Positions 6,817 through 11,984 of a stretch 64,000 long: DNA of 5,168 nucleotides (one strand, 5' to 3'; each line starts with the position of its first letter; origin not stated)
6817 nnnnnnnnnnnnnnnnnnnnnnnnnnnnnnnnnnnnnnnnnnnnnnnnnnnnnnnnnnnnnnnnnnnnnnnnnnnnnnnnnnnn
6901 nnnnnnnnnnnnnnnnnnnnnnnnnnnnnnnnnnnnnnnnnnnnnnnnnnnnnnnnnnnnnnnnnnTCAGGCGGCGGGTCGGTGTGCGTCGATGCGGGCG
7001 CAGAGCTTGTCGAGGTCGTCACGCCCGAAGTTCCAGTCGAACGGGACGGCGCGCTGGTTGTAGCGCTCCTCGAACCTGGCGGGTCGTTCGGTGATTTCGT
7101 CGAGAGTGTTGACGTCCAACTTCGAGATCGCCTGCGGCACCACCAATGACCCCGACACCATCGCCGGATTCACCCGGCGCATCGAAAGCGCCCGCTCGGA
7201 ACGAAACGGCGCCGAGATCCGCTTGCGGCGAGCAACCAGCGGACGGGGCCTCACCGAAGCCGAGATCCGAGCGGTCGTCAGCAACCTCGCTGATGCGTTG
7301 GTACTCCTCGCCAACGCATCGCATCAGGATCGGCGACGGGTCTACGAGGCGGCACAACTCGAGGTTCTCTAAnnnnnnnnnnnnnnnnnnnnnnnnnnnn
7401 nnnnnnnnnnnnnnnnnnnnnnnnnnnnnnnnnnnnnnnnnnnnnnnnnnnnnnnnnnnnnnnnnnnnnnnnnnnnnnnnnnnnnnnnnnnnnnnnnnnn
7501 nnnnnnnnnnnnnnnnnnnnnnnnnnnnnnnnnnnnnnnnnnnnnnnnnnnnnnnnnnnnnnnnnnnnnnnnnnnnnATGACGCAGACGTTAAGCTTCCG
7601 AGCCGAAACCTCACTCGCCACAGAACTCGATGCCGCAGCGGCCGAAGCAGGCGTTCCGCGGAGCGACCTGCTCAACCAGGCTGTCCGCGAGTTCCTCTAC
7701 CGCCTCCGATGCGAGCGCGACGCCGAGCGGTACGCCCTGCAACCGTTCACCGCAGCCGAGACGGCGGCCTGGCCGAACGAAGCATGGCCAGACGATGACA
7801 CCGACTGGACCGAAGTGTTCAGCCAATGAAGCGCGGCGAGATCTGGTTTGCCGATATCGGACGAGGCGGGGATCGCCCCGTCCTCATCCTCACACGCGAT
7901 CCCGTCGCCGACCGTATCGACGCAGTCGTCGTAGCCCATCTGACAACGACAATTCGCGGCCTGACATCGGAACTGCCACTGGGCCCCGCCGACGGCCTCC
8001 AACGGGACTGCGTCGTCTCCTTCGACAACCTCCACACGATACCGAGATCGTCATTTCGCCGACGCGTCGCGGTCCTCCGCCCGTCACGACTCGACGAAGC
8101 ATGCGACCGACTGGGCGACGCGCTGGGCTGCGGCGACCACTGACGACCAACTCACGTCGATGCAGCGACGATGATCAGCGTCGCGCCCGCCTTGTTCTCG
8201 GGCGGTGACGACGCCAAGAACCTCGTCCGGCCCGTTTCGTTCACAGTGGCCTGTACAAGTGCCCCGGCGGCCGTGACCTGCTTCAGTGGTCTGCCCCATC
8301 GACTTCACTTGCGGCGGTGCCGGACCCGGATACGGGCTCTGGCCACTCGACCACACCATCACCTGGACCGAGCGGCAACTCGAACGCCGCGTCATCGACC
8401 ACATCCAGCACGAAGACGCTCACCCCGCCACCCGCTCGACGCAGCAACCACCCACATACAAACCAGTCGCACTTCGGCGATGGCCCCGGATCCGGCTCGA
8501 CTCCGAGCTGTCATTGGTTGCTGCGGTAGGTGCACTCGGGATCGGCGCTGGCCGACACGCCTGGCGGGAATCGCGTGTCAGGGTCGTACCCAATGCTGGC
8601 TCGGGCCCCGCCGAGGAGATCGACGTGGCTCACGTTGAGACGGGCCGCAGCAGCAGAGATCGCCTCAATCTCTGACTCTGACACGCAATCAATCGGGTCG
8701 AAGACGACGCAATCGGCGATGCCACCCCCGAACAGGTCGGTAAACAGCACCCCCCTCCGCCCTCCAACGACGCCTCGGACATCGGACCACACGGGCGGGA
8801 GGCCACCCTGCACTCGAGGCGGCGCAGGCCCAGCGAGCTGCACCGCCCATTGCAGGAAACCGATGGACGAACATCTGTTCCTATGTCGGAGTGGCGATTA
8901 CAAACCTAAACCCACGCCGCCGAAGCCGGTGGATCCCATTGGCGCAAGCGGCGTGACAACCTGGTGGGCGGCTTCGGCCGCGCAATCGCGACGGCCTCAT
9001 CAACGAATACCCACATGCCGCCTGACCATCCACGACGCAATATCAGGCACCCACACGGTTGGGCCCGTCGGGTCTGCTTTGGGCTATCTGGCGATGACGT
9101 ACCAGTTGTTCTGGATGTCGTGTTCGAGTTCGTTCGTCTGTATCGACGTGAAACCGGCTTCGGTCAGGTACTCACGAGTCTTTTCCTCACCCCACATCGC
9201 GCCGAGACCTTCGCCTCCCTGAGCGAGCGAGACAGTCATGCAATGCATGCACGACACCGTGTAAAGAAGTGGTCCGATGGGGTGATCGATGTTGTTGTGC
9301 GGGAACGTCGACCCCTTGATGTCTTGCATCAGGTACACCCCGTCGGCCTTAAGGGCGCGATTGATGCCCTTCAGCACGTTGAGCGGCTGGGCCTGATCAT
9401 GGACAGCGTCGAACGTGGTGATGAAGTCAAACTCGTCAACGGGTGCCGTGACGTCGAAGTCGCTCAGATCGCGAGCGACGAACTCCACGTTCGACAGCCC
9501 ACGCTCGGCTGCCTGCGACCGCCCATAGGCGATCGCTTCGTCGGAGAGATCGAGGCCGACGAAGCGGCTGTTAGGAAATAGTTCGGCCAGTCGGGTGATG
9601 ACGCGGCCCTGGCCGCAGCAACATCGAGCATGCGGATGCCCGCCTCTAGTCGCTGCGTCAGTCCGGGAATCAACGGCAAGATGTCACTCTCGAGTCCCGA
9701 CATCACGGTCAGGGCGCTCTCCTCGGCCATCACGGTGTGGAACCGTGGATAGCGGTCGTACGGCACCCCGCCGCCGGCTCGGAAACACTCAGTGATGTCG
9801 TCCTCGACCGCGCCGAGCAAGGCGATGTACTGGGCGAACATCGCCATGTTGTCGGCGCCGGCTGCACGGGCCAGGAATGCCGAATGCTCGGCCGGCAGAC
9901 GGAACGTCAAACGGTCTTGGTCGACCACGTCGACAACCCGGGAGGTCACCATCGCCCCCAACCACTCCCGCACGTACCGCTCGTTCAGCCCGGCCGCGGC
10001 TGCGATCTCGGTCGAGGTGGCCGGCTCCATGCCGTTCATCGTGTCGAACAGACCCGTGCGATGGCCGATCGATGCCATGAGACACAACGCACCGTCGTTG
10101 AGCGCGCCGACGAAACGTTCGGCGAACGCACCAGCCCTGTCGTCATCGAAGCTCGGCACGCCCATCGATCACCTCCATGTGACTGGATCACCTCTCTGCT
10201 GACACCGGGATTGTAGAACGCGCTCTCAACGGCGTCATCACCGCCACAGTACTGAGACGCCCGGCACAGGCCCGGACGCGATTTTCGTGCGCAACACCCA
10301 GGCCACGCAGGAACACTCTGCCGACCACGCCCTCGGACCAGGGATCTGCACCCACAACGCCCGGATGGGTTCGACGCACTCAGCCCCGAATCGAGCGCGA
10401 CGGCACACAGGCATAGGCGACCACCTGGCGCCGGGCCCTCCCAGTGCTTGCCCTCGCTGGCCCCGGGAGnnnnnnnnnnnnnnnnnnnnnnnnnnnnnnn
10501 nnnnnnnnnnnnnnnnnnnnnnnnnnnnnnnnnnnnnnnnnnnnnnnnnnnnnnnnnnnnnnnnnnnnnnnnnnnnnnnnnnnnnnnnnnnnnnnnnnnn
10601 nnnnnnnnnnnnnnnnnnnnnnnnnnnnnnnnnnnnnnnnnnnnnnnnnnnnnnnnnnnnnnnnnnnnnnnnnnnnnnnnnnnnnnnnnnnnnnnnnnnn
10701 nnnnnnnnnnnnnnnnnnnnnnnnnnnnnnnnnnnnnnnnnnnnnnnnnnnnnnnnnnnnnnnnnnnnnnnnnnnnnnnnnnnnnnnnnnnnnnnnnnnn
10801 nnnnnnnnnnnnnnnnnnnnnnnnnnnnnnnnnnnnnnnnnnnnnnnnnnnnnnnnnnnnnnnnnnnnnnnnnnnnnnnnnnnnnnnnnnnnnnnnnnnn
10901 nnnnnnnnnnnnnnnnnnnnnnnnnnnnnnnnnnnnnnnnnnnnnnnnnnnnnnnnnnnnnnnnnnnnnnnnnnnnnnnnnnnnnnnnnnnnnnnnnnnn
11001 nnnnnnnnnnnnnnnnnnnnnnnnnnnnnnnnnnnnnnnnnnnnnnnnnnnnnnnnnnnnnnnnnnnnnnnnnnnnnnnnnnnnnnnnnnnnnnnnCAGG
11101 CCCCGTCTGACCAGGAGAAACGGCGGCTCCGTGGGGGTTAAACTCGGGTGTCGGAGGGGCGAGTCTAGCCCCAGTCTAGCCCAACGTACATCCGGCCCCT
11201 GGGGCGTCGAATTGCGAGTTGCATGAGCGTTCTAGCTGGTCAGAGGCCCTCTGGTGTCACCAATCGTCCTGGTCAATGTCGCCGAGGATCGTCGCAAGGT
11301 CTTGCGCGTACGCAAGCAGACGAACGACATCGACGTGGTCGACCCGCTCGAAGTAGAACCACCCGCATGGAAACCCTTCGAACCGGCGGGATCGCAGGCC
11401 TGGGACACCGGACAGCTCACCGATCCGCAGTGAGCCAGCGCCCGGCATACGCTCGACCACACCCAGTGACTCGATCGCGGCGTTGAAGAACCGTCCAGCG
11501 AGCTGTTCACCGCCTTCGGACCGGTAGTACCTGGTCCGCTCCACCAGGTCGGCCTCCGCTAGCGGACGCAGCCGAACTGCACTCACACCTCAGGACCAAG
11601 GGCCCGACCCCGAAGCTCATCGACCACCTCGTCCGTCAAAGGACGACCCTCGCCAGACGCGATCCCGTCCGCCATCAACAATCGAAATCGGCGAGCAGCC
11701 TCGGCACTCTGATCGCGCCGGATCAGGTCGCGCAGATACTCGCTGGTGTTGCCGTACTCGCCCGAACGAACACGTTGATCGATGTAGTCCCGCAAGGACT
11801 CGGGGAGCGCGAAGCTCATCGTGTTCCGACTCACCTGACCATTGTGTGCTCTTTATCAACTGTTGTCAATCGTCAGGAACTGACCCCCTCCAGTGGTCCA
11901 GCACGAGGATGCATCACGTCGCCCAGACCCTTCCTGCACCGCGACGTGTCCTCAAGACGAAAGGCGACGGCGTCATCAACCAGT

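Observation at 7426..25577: Four ~72 bp repeats look like tRNA-Leu 3-prime ends but evolve like the last 23-24 codons of a gene, probably a serine recombinase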

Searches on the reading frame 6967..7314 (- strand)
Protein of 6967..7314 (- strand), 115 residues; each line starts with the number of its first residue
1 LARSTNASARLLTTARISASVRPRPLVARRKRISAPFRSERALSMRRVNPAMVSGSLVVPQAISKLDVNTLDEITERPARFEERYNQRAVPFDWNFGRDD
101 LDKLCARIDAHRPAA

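Call 29: search_protein_families(library=pfam, max_evalue=0.01, proteins=[window:6967-7314:-])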
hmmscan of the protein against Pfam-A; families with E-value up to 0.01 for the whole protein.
window:6967-7314:- (115 aa): 0 families

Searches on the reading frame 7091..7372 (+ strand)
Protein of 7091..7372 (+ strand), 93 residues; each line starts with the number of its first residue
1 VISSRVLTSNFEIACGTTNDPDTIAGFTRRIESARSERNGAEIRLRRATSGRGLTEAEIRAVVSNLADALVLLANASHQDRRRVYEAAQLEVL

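Call 29: search_protein_families(library=pfam, max_evalue=0.01, proteins=[window:7091-7372:+])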
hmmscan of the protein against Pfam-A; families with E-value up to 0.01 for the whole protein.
window:7091-7372:+ (93 aa): 0 families

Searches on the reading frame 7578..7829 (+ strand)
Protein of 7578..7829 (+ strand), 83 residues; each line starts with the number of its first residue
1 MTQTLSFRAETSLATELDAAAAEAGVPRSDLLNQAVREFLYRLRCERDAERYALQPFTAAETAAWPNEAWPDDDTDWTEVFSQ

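Call 29: search_protein_families(library=pfam, max_evalue=0.01, proteins=[window:7578-7829:+])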
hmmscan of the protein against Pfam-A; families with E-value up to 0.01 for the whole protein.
window:7578-7829:+ (83 aa): 2 families
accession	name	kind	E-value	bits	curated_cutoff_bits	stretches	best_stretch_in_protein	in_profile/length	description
PF12651.13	RHH_3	-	3.7e-05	24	21.6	1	6-40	6-40/44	Ribbon-helix-helix domain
PF01402.27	RHH_1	-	0.00021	21.6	20.5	1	5-42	2-39/39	Ribbon-helix-helix protein, copG family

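Call 97: search_protein_families(library=padloc, max_evalue=0.00001, proteins=[window:7578-7829:+])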
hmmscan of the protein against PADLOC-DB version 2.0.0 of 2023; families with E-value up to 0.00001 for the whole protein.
window:7578-7829:+ (83 aa): 0 families

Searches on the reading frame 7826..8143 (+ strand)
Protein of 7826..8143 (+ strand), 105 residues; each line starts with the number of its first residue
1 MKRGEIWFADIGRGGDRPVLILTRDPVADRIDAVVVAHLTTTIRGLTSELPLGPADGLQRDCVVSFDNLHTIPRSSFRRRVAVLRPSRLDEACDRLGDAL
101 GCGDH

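Call 29: search_protein_families(library=pfam, max_evalue=0.01, proteins=[window:7826-8143:+])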
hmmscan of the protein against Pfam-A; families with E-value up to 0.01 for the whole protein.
window:7826-8143:+ (105 aa): 1 family
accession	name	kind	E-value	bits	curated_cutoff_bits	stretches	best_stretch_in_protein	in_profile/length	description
PF02452.23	PemK_toxin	-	7.1e-13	49.2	23.1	1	2-97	1-106/109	PemK-like, MazF-like toxin of type II toxin-antitoxin system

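Call 95: find_encoding_contigs(protein=window:7826-8143:+, flank=3000, max_places=4)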
Protein window:7826-8143:+ (105 aa): no gene with exactly this product is on record in the collection.

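Call 97: search_protein_families(library=padloc, max_evalue=0.00001, proteins=[window:7826-8143:+])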
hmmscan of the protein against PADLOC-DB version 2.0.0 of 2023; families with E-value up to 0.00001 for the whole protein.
window:7826-8143:+ (105 aa): 0 families

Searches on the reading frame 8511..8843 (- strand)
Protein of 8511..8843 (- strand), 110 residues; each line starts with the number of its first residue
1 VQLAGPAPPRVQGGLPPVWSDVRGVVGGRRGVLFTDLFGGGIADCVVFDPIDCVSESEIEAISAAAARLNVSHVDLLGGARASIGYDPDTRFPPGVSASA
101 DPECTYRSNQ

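Call 28: search_protein_families(library=pfam, max_evalue=0.01, proteins=[window:8511-8843:-])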
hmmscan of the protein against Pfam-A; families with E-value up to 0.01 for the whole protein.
window:8511-8843:- (110 aa): 0 families

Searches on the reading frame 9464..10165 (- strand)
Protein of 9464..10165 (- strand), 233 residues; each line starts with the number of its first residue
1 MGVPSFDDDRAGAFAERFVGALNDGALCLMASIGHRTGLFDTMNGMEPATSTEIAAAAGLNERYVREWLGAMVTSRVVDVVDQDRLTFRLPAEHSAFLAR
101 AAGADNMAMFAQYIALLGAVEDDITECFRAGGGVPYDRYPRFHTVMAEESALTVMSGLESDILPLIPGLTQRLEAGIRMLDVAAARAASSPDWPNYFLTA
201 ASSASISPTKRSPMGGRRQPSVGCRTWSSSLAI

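Call 70: search_protein_families(library=pfam, max_evalue=0.001, proteins=[window:9464-10165:-])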
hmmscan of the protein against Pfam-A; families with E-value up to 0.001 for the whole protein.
window:9464-10165:- (233 aa): 1 family
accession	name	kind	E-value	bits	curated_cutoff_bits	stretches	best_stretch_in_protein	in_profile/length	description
PF21320.3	HTH_65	-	1.1e-33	115.7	24.1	1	25-100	1-75/75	Rv2258c-like winged HTH domain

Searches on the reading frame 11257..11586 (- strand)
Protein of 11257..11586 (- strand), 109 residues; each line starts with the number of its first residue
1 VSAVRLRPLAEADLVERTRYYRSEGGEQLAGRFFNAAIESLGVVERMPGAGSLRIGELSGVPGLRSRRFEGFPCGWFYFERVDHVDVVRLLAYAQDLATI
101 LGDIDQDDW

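Call 29: search_protein_families(library=pfam, max_evalue=0.01, proteins=[window:11257-11586:-])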
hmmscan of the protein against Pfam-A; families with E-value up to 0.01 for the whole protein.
window:11257-11586:- (109 aa): 1 family
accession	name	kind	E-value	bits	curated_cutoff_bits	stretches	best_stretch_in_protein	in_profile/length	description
PF05016.21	ParE_toxin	-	0.0029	18.6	23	1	4-92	1-84/89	ParE toxin of type II toxin-antitoxin system, parDE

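Call 97: search_protein_families(library=padloc, max_evalue=0.00001, proteins=[window:11257-11586:-])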
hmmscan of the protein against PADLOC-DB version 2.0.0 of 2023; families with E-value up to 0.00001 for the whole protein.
window:11257-11586:- (109 aa): 0 families

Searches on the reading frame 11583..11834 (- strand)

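Call 29: search_protein_families(library=pfam, max_evalue=0.01, proteins=[window:11583-11834:-])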
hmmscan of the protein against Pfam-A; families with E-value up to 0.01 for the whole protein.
window:11583-11834:- (83 aa): 1 family
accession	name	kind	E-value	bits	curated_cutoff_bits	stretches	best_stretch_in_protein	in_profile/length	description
PF03693.20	ParD_antitoxin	-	1.7e-05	25.6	21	1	1-65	1-65/81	Bacterial antitoxin of ParD toxin-antitoxin type II system and RHH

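Call 97: search_protein_families(library=padloc, max_evalue=0.00001, proteins=[window:11583-11834:-])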
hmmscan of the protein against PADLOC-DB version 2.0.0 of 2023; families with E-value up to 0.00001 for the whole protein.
window:11583-11834:- (83 aa): 0 families
